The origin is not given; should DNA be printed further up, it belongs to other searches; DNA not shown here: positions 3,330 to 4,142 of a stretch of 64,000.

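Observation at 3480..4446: Orphan SUKH (SMI1/KNR4) immunity-type gene plus a small secreted protein with no cognate toxin in view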

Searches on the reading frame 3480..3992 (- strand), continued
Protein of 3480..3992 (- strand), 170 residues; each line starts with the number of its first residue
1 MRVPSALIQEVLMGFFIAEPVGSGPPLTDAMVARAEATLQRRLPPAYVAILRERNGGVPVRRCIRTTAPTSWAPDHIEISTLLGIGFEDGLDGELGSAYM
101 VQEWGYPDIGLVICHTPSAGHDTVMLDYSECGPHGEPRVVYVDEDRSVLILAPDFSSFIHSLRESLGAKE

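Call 20: search_protein_families(library=pfam, proteins=[L008:4488-5987:+, L010:4497-5996:+, L015:5702-5986:+, L054:4480-5979:+], max_evalue=0.01)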
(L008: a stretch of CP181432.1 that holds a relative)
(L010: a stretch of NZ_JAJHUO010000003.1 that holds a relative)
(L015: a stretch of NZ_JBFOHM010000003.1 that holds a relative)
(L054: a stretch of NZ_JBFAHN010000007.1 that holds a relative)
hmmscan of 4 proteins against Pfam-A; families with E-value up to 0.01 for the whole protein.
L008:4488-5987:+ (499 aa): 3 families
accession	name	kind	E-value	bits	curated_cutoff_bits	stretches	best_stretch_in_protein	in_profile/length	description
PF12639.13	Colicin-DNase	-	4.3e-15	56.8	25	1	423-496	3-96/96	DNase/tRNase domain of colicin-like bacteriocin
PF14414.12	WHH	-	4.7e-14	52.3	25.1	1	465-497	4-36/43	A nuclease of the HNH/ENDO VII superfamily with conserved WHH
PF03527.20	RHS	-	0.0005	20.3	27.9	1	75-106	2-33/38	RHS protein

L010:4497-5996:+ (499 aa): 8 families
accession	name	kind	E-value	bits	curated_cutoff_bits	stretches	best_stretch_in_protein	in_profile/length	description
PF07591.16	PT-HINT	-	1.2e-19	71.4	27.7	1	263-395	4-136/137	Pretoxin HINT domain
PF12639.13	Colicin-DNase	-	5.3e-18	66.1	25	1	418-491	3-96/96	DNase/tRNase domain of colicin-like bacteriocin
PF14414.12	WHH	-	2.8e-15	56.2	25.1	1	460-494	4-38/43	A nuclease of the HNH/ENDO VII superfamily with conserved WHH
PF15520.11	Ntox10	-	2.4e-06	28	26.8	1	127-201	2-80/193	Novel toxin 10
PF05203.21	Hom_end_hint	-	1.5e-05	25.5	32.1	1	255-286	2-33/228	Hom_end-associated Hint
PF01079.26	Hint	-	0.00011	22.3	29.7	1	245-297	4-55/213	Hint module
PF14890.11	Intein_splicing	-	0.0027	18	35.8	0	262-349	2-92/155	Intein splicing domain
PF03527.20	RHS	-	0.0088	16.3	27.9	0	21-42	2-23/38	RHS protein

L015:5702-5986:+ (94 aa): 2 families
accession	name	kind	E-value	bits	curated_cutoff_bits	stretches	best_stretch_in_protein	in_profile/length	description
PF14414.12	WHH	-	2.3e-16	59.7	25.1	1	56-92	2-38/43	A nuclease of the HNH/ENDO VII superfamily with conserved WHH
PF12639.13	Colicin-DNase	-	3e-15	57.3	25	1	32-89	27-96/96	DNase/tRNase domain of colicin-like bacteriocin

L054:4480-5979:+ (499 aa): 3 families
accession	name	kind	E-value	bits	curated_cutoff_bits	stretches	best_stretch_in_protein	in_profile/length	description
PF07591.16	PT-HINT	-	7.1e-21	75.3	27.7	1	251-379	8-136/137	Pretoxin HINT domain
PF14414.12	WHH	-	1.9e-10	40.7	25.1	1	466-497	7-38/43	A nuclease of the HNH/ENDO VII superfamily with conserved WHH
PF12639.13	Colicin-DNase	-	1.3e-09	39.2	25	1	419-494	3-96/96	DNase/tRNase domain of colicin-like bacteriocin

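Call 21: find_encoding_contigs(protein=P0002, flank=4000, max_places=2)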
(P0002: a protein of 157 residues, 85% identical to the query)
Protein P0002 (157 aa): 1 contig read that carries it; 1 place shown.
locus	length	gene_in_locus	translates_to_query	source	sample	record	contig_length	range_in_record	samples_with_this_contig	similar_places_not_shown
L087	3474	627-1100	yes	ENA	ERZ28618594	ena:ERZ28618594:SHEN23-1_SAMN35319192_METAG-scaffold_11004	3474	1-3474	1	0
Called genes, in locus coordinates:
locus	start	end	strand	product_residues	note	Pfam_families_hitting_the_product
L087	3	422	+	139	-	?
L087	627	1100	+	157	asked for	PF09346:SMI1_KNR4, PF14568:SUKH_6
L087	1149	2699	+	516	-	PF00691:OmpA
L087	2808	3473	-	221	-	?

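Call 22: find_encoding_contigs(protein=P0006, flank=8000, max_places=2)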
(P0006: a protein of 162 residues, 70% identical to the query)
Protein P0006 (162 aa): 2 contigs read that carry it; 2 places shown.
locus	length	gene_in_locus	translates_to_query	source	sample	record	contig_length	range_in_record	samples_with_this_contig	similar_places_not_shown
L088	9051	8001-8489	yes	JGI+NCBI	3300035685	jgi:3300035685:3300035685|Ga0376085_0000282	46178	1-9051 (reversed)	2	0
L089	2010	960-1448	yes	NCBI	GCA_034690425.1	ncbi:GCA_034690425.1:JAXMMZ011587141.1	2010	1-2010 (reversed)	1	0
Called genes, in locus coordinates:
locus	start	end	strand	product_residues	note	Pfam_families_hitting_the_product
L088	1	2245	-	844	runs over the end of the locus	PF19443:DAHL, PF00989:PAS, PF08448:PAS_4, PF13188:PAS_8 (weak), PF13426:PAS_9, PF00512:HisKA, PF02518:HATPase_c, PF00072:Response_reg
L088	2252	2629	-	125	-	PF00072:Response_reg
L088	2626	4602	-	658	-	PF01590:GAF, PF13185:GAF_2 (weak), PF08448:PAS_4, PF08447:PAS_3, PF00512:HisKA, PF02518:HATPase_c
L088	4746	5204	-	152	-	PF00027:cNMP_binding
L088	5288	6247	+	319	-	PF00890:FAD_binding_2 (faint), PF03486:HI0933_like (faint), PF07992:Pyr_redox_2, PF13738:Pyr_redox_3, PF00070:Pyr_redox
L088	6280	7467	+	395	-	PF01053:Cys_Met_Meta_PP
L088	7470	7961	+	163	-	PF01967:MoaC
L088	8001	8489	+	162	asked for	PF09346:SMI1_KNR4, PF14568:SUKH_6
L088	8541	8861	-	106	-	-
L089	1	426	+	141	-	?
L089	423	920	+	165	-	PF01967:MoaC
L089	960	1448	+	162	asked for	PF09346:SMI1_KNR4, PF14568:SUKH_6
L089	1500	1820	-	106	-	-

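Call 23: find_encoding_contigs(protein=P0005, flank=4000, max_places=2)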
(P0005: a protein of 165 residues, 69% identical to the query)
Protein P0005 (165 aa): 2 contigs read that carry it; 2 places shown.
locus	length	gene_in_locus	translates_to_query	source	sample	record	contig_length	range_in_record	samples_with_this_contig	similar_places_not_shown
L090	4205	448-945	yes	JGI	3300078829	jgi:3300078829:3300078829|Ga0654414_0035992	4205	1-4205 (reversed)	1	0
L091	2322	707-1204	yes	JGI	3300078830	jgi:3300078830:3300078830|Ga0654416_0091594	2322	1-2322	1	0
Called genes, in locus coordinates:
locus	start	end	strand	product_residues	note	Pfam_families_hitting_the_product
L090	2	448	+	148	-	?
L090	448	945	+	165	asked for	PF09346:SMI1_KNR4, PF14568:SUKH_6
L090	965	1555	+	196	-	-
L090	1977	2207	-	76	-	-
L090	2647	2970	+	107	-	-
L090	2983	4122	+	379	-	PF00521:DNA_topoisoIV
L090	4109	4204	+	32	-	?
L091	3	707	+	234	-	?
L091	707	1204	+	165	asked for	PF09346:SMI1_KNR4, PF14568:SUKH_6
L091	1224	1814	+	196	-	-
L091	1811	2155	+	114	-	-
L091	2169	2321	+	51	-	?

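Call 27: search_protein_families(library=ncbifam, proteins=[window:3480-3956:-], max_evalue=0.1)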
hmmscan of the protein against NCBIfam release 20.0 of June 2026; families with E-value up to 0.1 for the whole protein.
window:3480-3956:- (158 aa): 0 families

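Call 53: search_protein_families(library=pfam, proteins=[L087:3-422:+, L087:2808-3473:-], max_evalue=0.05)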
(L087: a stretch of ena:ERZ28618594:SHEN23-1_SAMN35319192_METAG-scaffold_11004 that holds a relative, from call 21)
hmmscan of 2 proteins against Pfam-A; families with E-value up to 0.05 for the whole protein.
L087:3-422:+ (139 aa): 0 families

L087:2808-3473:- (221 aa): 11 families
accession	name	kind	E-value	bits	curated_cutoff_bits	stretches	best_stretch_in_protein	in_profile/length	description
PF22544.2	HYDIN_VesB_CFA65-like_Ig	-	1.9e-12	47.7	25.5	2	2-82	19-100/100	HYDIN/CFA65/VesB-like, Ig-like domain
PF15780.11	ASH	-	2.6e-11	44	27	2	93-174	12-93/98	Abnormal spindle-like microcephaly-assoc'd, ASPM-SPD-2-Hydin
PF22073.2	Cep192_D4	-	2.3e-08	34.6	35.5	2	89-172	5-95/112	Cep192 domain 4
PF24507.1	Ig_CFAP65_4th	-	2.6e-07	31.4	27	1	110-172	1-63/76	CFAP65, fourth Ig-like domain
PF07610.17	DUF1573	-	9e-07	29.3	26.1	1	103-174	15-86/98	Protein of unknown function (DUF1573)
PF22067.2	Cep192_D3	-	4e-06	27.3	27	1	110-161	22-73/99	Cep192 domain 3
PF12371.14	TMEM131_like_N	-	0.00028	21.5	28.8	0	90-169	3-82/84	Transmembrane protein 131-like N-terminal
PF22066.2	Cep192_D8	-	0.0034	18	33.5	0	95-168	13-83/101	Cep192 domain 8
PF05506.17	PLipase_C_C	-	0.0088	17.4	24.4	0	108-151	13-52/80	Bacterial phospholipase C, C-terminal domain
PF25249.1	Ig_CFAP65_7th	-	0.019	15.2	28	0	111-170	24-84/120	CFAP65, seventh Ig-like domain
PF14155.11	DUF4307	-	0.043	14.1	27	0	78-168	6-98/111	Domain of unknown function (DUF4307)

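Call 54: search_protein_families(library=padloc, proteins=[window:3480-3956:-, L087:3-422:+], max_evalue=0.01)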
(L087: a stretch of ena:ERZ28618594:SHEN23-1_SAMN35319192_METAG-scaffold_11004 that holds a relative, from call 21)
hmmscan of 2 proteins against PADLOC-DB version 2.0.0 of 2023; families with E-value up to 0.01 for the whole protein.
window:3480-3956:- (158 aa): 0 families

L087:3-422:+ (139 aa): 0 families

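Call 59: search_solved_structures(query=A1, max_evalue=0.01)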
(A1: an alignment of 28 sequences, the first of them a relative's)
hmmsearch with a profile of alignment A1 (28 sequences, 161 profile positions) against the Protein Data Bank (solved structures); distinct sequences matched with E-value up to 0.01: 0.

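Call 60: find_encoding_contigs(protein=P0001, flank=10000, max_places=2)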
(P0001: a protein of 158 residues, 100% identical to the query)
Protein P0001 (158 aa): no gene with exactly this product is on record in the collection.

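Call 71: search_protein_families(library=pfam, alignment_id=A5, max_evalue=0.001)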
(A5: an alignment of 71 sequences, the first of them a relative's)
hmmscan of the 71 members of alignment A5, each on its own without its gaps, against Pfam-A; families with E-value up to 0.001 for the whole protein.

A. member 1, L032:4296-4865:+ (189 aa): 2 families
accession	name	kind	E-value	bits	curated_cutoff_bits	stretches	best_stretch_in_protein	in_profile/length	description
PF00881.29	Nitroreductase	-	4.8e-18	66.3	23.5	1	7-166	1-167/167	Nitroreductase family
PF14512.11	TM1586_NiRdase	-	8.5e-06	26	27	0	86-172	61-138/215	Putative TM nitroreductase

B. families by the number of members that match (of 71 scanned): 134 families (the first 25 are shown)
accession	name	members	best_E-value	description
PF00881.29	Nitroreductase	2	4.8e-18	Nitroreductase family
PF08281.18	Sigma70_r4_2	2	1.2e-15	Sigma-70, region 4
PF08242.18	Methyltransf_12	2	1.7e-12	Methyltransferase domain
PF13649.12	Methyltransf_25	2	1.3e-11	Methyltransferase domain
PF08241.18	Methyltransf_11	2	1.3e-11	Methyltransferase domain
PF04542.20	Sigma70_r2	2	1.8e-11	Sigma-70 region 2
PF13489.12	Methyltransf_23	2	1e-10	Methyltransferase domain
PF04545.22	Sigma70_r4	2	9.6e-10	Sigma-70, region 4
PF12158.14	DUF3592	2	1.2e-09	Domain of unknown function (DUF3592)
PF02786.22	CPSase_L_D2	1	4.5e-73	Carbamoyl-phosphate synthase L chain, ATP binding domain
PF07586.16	HXXSHH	1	4.5e-69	Protein of unknown function (DUF1552)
PF00152.25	tRNA-synt_2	1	9.4e-68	tRNA synthetases class II (D, K and N)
PF17765.7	MLTR_LBD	1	6e-59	MmyB-like transcription regulator ligand binding domain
PF00248.27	Aldo_ket_red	1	3.5e-56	Aldo/keto reductase family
PF03691.19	UPF0167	1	1.2e-54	Uncharacterised protein family (UPF0167)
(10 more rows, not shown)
